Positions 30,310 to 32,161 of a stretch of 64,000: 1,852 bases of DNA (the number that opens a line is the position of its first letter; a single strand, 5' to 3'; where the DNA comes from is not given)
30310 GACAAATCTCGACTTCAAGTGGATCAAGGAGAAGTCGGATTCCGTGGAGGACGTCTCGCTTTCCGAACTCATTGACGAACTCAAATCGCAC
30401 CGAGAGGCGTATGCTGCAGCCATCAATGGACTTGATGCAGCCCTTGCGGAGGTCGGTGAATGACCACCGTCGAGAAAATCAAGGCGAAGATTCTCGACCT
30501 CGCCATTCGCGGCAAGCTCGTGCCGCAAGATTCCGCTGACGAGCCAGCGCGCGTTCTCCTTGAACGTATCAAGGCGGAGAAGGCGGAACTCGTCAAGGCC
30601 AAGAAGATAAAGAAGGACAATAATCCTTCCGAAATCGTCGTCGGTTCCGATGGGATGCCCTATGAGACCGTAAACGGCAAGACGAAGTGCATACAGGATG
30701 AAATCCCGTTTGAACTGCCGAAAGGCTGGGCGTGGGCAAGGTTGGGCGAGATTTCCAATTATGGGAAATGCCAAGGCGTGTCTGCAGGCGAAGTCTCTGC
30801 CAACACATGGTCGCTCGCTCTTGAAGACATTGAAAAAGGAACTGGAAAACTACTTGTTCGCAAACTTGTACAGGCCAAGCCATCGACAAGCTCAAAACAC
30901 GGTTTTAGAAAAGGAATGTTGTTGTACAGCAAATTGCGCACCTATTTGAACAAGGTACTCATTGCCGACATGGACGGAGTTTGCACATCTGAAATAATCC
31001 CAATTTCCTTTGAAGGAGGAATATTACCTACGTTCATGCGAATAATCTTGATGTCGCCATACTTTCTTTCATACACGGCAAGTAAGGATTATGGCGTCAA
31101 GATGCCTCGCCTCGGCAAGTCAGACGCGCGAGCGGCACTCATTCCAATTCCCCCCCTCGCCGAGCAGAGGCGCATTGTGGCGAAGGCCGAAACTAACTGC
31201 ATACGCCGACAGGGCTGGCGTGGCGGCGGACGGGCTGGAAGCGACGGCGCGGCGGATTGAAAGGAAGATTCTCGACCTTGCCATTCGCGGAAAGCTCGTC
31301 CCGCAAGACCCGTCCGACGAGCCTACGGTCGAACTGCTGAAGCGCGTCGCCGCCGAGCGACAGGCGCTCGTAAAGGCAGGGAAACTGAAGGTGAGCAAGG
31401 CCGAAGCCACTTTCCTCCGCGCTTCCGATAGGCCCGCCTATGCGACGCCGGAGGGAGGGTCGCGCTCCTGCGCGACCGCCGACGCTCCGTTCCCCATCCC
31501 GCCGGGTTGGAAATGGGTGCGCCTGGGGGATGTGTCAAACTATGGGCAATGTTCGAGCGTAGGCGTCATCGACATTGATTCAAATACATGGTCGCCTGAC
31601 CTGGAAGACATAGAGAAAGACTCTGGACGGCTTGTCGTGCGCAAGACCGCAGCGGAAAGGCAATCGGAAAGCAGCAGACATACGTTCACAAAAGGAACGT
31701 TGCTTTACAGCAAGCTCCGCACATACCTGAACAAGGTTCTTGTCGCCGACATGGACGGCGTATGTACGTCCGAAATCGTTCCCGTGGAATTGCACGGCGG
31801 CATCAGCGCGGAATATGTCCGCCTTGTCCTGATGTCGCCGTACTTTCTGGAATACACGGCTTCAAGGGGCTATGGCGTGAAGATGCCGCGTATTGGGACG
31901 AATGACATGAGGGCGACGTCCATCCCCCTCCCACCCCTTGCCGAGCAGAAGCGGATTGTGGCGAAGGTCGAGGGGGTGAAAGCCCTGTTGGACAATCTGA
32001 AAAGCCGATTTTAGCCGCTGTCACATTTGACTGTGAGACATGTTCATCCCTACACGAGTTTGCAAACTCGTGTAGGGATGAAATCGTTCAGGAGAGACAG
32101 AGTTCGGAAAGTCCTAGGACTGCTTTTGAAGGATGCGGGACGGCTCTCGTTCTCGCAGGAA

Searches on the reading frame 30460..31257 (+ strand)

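Call 31: search_protein_families(library=pfam, proteins=[window:30460-31257:+], max_evalue=0.001)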
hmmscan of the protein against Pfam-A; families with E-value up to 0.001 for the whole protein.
window:30460-31257:+ (266 aa): 0 families

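Call 32: search_protein_families(library=padloc, proteins=[window:30460-31257:+], max_evalue=0.00001)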
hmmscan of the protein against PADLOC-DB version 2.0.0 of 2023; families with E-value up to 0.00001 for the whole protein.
window:30460-31257:+ (266 aa): 48 families (the best 25 are shown)
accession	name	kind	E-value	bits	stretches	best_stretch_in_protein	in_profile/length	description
PDLC03179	Specificity_I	-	2.1e-51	173.5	1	4-244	37-265/589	Type I specificity subunit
PDLC03076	Specificity_I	-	6.6e-39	132.5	1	4-244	3-226/488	Type I specificity subunit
PDLC03096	Specificity_I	-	2e-32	110.7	1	4-244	20-242/658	Type I specificity subunit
PDLC03127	Specificity_I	-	5.9e-31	105.9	2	85-246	8-175/571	Type I specificity subunit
PDLC03196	Specificity_I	-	4.7e-25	85.9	2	4-101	19-98/792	Type I specificity subunit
PDLC03194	Specificity_I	-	5.2e-25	86.3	2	84-222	195-333/391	Type I specificity subunit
PDLC03069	Specificity_I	-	1.1e-23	81.9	1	90-241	1-152/387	Type I specificity subunit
PDLC03079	Specificity_I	-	1.4e-22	78.5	1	79-244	19-181/470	Type I specificity subunit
PDLC03189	Specificity_I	-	3.3e-22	77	2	2-52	399-457/459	Type I specificity subunit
PDLC03184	Specificity_I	-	1.5e-20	71.4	1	86-243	196-351/554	Type I specificity subunit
PDLC03056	Specificity_I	-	2.1e-19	67.4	1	4-99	181-258/590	Type I specificity subunit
PDLC03074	Specificity_I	-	6.8e-19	66.3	1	114-240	50-176/408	Type I specificity subunit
PDLC03109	Specificity_I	-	4.4e-18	63.1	2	84-246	9-189/591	Type I specificity subunit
PDLC03088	Specificity_I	-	7.9e-18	62.4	1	110-245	23-156/649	Type I specificity subunit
PDLC03169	Specificity_I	-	2.4e-17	61.5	1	85-244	5-171/461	Type I specificity subunit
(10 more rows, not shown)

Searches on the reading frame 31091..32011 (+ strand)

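Call 31: search_protein_families(library=pfam, proteins=[window:31091-32011:+], max_evalue=0.001)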
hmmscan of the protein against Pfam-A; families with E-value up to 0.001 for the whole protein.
window:31091-32011:+ (307 aa): 1 family
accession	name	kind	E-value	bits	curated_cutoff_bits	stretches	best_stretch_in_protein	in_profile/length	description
PF01420.25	Methylase_S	-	2.7e-05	24.9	22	1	192-298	50-154/168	Type I restriction modification DNA specificity domain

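Call 32: search_protein_families(library=padloc, proteins=[window:31091-32011:+], max_evalue=0.00001)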
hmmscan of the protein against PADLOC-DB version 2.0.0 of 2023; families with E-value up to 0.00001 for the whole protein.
window:31091-32011:+ (307 aa): 56 families (the best 25 are shown)
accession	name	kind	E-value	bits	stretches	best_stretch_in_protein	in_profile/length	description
PDLC03179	Specificity_I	-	1.2e-50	171.1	2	130-303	95-274/589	Type I specificity subunit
PDLC03076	Specificity_I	-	1.6e-38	131.2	1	56-303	253-486/488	Type I specificity subunit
PDLC03127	Specificity_I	-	2.6e-35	120.2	2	136-302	9-181/571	Type I specificity subunit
PDLC03096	Specificity_I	-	3.2e-33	113.3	1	57-304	24-252/658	Type I specificity subunit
PDLC03196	Specificity_I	-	2.7e-31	106.5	2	54-160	20-107/792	Type I specificity subunit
PDLC03194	Specificity_I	-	2.7e-29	100.4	2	137-268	198-329/391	Type I specificity subunit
PDLC03079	Specificity_I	-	2.9e-29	100.5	1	132-297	22-184/470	Type I specificity subunit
PDLC03069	Specificity_I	-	2.2e-23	81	1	140-293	1-154/387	Type I specificity subunit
PDLC03189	Specificity_I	-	1.2e-20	71.8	2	136-304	6-171/459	Type I specificity subunit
PDLC03080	Specificity_I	-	1.4e-18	64.8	1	50-304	185-429/582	Type I specificity subunit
PDLC03184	Specificity_I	-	1.5e-18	64.8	1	172-290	230-348/554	Type I specificity subunit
PDLC03083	Specificity_I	-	2e-18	63.9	1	191-301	566-676/717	Type I specificity subunit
PDLC03056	Specificity_I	-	2.4e-18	64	1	33-167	165-279/590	Type I specificity subunit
PDLC03074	Specificity_I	-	3.4e-18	64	1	170-291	56-177/408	Type I specificity subunit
PDLC04137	mad5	-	7.3e-18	62.9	1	189-306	54-172/392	mads_5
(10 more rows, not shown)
